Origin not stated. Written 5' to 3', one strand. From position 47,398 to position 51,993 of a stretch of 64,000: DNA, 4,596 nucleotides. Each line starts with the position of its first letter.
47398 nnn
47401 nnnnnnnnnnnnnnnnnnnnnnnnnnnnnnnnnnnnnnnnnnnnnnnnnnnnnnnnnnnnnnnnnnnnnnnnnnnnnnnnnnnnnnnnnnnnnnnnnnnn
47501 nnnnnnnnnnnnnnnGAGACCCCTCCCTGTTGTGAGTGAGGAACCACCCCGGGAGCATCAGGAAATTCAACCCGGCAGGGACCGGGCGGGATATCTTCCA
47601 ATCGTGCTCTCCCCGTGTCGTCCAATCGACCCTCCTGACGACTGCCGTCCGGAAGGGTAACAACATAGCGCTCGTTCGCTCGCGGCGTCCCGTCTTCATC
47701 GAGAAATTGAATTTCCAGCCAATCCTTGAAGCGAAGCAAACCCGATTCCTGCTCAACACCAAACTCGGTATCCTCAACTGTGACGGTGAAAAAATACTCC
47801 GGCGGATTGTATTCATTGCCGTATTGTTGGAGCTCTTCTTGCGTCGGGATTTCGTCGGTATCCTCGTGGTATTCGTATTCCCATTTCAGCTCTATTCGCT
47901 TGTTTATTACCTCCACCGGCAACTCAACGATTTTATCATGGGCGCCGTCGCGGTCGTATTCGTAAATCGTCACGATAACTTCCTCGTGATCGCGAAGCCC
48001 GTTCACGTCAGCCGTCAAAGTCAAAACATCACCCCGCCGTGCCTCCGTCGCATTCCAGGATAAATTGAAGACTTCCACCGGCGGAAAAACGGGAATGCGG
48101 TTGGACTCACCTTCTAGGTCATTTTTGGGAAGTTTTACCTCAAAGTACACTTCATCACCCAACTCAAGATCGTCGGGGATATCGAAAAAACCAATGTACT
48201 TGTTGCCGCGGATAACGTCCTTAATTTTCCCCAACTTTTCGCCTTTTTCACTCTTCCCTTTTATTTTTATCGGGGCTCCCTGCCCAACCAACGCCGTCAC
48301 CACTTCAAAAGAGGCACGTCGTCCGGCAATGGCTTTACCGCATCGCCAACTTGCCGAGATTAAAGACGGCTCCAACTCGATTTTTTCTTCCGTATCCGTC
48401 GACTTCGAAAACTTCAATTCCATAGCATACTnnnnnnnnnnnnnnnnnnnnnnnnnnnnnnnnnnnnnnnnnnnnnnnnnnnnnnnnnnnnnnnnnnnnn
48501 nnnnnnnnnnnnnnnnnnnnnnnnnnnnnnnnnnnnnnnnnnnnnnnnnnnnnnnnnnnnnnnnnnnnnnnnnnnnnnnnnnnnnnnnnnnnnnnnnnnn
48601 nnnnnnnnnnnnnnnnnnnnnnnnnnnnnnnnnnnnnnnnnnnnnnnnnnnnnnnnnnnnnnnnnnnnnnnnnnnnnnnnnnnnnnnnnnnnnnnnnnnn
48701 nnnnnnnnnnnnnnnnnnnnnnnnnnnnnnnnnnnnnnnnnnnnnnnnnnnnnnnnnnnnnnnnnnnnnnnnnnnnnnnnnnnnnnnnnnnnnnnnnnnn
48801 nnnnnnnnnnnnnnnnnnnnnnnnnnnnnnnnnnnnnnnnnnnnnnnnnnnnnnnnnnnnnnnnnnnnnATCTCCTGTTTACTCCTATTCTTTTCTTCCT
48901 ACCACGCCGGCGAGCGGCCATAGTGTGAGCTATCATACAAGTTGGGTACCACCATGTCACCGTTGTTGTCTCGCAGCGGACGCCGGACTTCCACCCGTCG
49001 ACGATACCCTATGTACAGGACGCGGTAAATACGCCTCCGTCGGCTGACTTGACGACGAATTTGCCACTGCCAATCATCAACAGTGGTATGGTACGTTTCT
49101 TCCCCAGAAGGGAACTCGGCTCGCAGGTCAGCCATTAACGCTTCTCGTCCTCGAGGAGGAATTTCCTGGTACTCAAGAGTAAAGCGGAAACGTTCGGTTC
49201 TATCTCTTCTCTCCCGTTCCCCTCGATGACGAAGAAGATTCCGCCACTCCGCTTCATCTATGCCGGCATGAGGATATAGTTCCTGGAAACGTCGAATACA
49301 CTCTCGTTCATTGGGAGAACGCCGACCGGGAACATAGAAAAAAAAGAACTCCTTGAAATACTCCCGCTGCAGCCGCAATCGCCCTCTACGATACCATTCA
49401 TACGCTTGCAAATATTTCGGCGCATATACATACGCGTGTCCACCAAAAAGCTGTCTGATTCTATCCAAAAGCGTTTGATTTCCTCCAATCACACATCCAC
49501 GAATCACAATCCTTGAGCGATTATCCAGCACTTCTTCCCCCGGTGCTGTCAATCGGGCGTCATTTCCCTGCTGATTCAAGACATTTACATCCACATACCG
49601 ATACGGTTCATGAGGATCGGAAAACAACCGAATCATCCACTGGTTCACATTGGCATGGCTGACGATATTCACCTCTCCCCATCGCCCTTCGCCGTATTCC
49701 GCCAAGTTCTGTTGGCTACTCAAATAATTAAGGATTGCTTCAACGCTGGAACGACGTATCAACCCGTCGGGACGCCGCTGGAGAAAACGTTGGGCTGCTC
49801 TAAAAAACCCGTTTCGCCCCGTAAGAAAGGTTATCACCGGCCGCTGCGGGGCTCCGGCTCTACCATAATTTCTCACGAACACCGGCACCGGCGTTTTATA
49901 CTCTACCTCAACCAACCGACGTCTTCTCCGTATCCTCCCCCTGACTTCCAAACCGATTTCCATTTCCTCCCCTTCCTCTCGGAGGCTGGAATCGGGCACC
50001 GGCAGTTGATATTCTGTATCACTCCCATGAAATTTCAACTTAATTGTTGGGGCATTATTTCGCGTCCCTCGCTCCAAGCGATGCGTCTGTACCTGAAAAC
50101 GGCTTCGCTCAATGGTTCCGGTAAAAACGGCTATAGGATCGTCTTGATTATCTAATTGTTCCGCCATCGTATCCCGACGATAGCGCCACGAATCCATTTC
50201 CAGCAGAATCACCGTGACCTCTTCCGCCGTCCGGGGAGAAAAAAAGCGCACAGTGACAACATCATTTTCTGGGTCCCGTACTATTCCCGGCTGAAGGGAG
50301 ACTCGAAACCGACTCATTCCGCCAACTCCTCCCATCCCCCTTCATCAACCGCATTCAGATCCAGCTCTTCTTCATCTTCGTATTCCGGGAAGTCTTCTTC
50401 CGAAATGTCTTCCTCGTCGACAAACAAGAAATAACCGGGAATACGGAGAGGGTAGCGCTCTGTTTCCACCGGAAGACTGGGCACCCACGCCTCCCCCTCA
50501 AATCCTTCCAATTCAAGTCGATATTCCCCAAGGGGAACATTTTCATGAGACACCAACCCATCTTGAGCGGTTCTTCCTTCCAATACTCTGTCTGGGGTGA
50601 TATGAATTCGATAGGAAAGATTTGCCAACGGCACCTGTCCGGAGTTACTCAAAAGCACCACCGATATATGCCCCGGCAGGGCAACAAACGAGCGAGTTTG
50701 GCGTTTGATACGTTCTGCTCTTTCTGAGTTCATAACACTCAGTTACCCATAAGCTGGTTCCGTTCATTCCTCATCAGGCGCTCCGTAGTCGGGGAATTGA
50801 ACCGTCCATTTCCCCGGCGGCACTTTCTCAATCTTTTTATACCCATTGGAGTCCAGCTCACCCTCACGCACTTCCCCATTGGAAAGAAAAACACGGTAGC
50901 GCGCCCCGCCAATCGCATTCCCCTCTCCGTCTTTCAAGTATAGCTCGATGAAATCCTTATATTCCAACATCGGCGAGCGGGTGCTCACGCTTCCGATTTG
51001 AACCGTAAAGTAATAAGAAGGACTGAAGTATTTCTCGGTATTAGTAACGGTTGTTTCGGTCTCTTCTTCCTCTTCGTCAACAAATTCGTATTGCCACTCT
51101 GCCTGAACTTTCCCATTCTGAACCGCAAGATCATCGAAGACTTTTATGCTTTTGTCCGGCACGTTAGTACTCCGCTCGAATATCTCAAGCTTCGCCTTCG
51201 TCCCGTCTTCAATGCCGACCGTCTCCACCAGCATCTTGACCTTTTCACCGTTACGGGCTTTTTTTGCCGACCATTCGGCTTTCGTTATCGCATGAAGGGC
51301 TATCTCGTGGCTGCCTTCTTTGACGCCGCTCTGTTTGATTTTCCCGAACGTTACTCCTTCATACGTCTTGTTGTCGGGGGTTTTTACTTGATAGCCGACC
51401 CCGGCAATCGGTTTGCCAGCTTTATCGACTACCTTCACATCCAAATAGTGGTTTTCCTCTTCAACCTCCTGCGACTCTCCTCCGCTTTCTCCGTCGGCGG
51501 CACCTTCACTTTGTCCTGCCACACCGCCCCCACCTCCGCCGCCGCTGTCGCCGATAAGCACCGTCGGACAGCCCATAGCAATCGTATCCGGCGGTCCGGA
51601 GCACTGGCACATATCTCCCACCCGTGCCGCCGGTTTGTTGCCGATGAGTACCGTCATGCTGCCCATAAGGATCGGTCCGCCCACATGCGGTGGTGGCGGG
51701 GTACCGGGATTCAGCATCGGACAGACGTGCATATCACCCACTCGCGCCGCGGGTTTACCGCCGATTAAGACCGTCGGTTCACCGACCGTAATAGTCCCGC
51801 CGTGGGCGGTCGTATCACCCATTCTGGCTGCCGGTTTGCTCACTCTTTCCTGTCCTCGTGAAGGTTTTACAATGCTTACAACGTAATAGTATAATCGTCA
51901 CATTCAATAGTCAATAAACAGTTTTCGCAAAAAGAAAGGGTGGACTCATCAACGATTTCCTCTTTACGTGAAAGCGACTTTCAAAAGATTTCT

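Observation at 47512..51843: A shared C-terminal beta module links the PAAR tip protein to two neighbouring ORFs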

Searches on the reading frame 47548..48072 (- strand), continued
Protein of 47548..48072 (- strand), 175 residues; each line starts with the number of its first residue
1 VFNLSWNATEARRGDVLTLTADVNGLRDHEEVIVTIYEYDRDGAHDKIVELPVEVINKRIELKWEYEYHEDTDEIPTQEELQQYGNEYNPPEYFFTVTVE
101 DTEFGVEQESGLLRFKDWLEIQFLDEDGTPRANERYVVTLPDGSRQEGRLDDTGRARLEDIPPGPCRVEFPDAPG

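Call 91: search_protein_families(library=pfam, proteins=[P0236, P0250, P0312, P0244, P0317, P0259, P0258, P0240], max_evalue=0.001)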
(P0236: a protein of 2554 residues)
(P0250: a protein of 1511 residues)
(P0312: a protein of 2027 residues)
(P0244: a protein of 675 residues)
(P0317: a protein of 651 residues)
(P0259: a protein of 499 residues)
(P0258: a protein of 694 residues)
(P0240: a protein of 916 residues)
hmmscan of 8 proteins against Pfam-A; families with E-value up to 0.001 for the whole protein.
P0236 (2554 aa): 1 family
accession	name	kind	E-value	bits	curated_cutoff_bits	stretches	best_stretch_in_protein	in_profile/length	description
PF05345.18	He_PIG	-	5.2e-12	46.5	24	0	8-92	6-95/96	Putative Ig domain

P0250 (1511 aa): 3 families
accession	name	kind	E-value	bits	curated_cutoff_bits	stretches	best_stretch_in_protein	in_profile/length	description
PF05593.20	RHS_repeat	-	2.9e-63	209.6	22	5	527-564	1-38/38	RHS Repeat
PF20148.4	DUF6531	-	1.2e-19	70.8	24.1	1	162-240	1-74/74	Domain of unknown function (DUF6531)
PF03527.20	RHS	-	4.2e-19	68.6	27.9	1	1107-1141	1-35/38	RHS protein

P0312 (2027 aa): 5 families
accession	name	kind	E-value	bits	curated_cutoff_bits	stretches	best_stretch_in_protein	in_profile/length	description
PF05593.20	RHS_repeat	-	1.7e-55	184.9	22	2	520-556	1-37/38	RHS Repeat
PF20148.4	DUF6531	-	1.6e-21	76.8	24.1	1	160-233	1-74/74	Domain of unknown function (DUF6531)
PF03527.20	RHS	-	9.5e-18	64.2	27.9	1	1069-1104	1-36/38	RHS protein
PF25023.1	TEN_YD-shell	-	2.6e-08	32.8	50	1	854-1146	579-866/909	Teneurin YD-shell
PF17780.6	OCRE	-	0.0006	20.2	24.7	0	1118-1147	12-43/52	OCRE domain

P0244 (675 aa): 1 family
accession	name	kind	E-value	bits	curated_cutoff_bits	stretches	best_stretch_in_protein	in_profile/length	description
PF17802.7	SpaA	-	0.00065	20.2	23.1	0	608-657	3-56/91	Prealbumin-like fold domain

P0317 (651 aa): 2 families
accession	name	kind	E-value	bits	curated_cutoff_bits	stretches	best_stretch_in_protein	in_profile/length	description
PF17802.7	SpaA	-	3.2e-05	24.5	23.1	1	558-604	8-56/91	Prealbumin-like fold domain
PF13620.12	CarboxypepD_reg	-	0.00019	22.1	32.3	1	557-604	6-52/82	Carboxypeptidase regulatory-like domain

P0259 (499 aa): 1 family
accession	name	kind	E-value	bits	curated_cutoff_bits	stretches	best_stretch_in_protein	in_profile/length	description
PF05638.18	T6SS_HCP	-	1.1e-15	58.5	23.5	1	62-154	49-129/129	Type VI secretion system effector, Hcp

P0258 (694 aa): 1 family
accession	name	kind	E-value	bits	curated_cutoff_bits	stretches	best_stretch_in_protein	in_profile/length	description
PF05954.17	Phage_GPD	-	5.5e-06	26.2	30.1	0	108-165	73-135/305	Phage tail baseplate hub (GPD)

P0240 (916 aa): 1 family
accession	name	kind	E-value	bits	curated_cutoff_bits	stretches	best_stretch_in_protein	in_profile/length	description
PF10030.15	DUF2272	-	5.9e-08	33.2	27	1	74-204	45-160/191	Uncharacterized protein conserved in bacteria (DUF2272)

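Call 92: find_encoding_contigs(protein=P0259, flank=8000, max_places=2)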
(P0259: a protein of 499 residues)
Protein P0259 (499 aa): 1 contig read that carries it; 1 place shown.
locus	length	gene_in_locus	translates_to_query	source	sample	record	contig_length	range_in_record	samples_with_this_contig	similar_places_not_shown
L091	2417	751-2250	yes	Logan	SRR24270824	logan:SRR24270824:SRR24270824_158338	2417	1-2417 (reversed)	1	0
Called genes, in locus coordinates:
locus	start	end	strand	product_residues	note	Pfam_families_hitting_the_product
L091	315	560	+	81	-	PF03544:TonB_C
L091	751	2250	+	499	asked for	PF05638:T6SS_HCP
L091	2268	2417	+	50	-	?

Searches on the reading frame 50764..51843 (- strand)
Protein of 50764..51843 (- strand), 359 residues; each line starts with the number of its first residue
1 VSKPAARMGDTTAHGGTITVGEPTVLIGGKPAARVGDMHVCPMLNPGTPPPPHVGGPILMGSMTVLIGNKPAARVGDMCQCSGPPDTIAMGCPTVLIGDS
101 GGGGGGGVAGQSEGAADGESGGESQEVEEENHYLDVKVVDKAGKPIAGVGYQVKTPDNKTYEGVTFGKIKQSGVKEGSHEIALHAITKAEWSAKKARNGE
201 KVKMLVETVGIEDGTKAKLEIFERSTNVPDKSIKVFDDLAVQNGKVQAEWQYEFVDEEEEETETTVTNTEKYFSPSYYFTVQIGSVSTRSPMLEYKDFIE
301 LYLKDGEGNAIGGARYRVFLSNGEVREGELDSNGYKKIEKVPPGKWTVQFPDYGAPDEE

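Call 6: search_protein_families(library=pfam, proteins=[window:50764-51843:-], max_evalue=0.1)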
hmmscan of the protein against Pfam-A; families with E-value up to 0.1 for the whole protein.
window:50764-51843:- (359 aa): 3 families
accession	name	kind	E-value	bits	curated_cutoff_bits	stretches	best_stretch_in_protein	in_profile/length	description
PF05488.18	PAAR_motif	-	1.1e-27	96.5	27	3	9-43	2-36/70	PAAR motif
PF17802.7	SpaA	-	9.9e-05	22.9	23.1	1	304-349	8-57/91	Prealbumin-like fold domain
PF13620.12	CarboxypepD_reg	-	0.0015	19.3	32.3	0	303-350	6-54/82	Carboxypeptidase regulatory-like domain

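Call 9: search_protein_families(library=ncbifam, proteins=[window:50764-51843:-], max_evalue=0.1)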
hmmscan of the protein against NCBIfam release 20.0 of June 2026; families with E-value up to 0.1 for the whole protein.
window:50764-51843:- (359 aa): 1 family
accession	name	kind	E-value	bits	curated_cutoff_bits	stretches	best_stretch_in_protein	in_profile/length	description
NF033420.0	T6SS_PAAR_dom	equivalog_domain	2.9e-09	36.9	124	1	13-83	13-83/94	type VI secretion system PAAR protein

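Call 28: predict_structure(alignment_id=A2)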
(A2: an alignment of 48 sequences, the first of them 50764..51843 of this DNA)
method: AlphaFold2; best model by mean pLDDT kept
length: 359 residues; sequences in the alignment: 48
mean_pLDDT: 80.8   pTM: 0.53
mean pLDDT of the five models: 80.8, 73.8, 73.4, 64.8, 62.5
residues with pLDDT >= 90: 155; 70-90: 138; 50-70: 28; < 50: 38
segments of 3 or more residues with pLDDT < 50: 101-129, 260-268
pLDDT, mean of each block of 10 residues (from residue 1): 91 90 91 92 57 76 86 93 86 83 31 30 37 82 79 87 81 84 92 91 96 96 85 95 97 69 47 80 91 86 92 93 89 93 84 79
secondary structure, 60 per line:
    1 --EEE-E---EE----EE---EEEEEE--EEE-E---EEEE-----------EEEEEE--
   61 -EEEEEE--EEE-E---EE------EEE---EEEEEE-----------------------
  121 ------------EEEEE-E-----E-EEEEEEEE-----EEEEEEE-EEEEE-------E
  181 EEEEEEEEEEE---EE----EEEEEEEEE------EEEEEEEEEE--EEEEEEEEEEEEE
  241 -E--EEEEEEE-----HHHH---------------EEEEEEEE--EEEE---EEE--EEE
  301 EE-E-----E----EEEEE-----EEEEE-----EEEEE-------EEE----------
elements in order: E3-5 E22-27 E30-32 E38-41 E53-58 E62-67 E70-72 E86-88 E92-97 E133-137 E147-154 E160-166 E168-172 E180-191 E201-209 E216-225 E228-240 E245-251 H257-260 E276-283 E286-289 E293-295 E298-302 E315-319 E325-329 E335-339 E347-349

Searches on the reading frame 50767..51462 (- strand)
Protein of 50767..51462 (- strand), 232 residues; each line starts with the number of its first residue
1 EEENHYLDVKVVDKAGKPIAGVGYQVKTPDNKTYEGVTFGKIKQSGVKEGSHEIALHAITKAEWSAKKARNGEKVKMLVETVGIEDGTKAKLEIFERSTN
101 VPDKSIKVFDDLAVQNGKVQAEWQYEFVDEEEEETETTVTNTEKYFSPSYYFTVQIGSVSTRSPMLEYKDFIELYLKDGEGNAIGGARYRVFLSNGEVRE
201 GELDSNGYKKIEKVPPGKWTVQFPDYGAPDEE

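Call 17: find_homologous_proteins(query=window:50767-51462:-, max_evalue=0.001)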
Query seq(232 aa) (232 aa): 68 proteins with E <= 0.001 among 245 candidates.
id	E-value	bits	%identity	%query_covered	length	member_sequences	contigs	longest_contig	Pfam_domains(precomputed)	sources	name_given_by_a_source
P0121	2.7e-148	510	100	100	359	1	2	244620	PF05488.19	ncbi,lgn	-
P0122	3.6e-92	326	64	99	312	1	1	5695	PF05488.19,PF17802.8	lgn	-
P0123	3.9e-90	320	64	99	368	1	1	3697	PF05488.19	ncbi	-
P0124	8.4e-89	315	62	100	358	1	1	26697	PF05488.19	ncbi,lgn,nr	ncbi:MAG TPA: PAAR domain-containing protein [Candidatus Deferrimicrobium sp.]|nr:PAAR domain-contai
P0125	9.7e-82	292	59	99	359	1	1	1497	PF05488.19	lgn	-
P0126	3.1e-81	291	58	97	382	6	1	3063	PF05488.19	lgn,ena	-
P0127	1.5e-80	288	57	100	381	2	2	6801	PF05488.19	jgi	jgi:uncharacterized Zn-binding protein involved in type VI secretion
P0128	4.2e-79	284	58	97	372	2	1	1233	PF05488.19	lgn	-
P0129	7.2e-77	276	55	100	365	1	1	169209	PF05488.19,PF17802.8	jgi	jgi:uncharacterized Zn-binding protein involved in type VI secretion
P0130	1.4e-76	275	56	97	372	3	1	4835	PF05488.19,PF17802.8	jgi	jgi:uncharacterized Zn-binding protein involved in type VI secretion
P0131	3.9e-76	274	57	97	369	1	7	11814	PF05488.19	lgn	-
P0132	6.7e-75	270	56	98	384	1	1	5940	PF05488.19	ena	-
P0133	9.7e-75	269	54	100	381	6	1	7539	PF05488.19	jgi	-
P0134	6.3e-73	264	55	97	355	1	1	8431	PF05488.19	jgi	jgi:uncharacterized Zn-binding protein involved in type VI secretion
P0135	2.3e-70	255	54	97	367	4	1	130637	PF05488.19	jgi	-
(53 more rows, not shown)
